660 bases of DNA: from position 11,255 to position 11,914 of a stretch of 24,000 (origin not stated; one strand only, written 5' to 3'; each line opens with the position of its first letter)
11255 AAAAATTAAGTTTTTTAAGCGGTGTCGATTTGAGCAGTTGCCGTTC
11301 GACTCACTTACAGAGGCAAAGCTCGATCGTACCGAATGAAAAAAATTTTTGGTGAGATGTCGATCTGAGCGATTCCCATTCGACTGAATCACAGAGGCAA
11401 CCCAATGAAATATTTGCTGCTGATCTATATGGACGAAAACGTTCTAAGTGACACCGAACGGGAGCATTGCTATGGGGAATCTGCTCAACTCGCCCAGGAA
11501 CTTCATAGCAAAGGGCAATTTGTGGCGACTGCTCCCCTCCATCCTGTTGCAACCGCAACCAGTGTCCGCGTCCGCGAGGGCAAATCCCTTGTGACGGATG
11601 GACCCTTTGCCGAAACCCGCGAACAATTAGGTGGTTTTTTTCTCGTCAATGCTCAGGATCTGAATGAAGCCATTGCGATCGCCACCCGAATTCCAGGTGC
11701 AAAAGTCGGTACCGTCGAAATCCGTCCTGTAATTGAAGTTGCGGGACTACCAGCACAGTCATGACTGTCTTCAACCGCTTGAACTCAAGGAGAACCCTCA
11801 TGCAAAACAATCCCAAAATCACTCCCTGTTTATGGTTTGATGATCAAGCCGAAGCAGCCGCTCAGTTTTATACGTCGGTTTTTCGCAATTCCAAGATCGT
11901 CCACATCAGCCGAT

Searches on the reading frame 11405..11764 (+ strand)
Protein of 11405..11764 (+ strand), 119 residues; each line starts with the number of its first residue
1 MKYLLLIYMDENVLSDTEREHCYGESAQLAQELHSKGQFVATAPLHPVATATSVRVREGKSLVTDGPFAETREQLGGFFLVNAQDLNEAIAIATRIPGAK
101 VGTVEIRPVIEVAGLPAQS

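Call 53: search_protein_families(library=pfam, proteins=[window:11405-11764:+], max_evalue=0.001)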
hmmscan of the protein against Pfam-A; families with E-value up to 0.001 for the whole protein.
window:11405-11764:+ (119 aa): 1 family
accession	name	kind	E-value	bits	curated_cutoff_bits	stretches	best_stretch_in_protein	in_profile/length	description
PF03795.20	YCII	-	1.1e-21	77.5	24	1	1-112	1-94/95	YCII-related domain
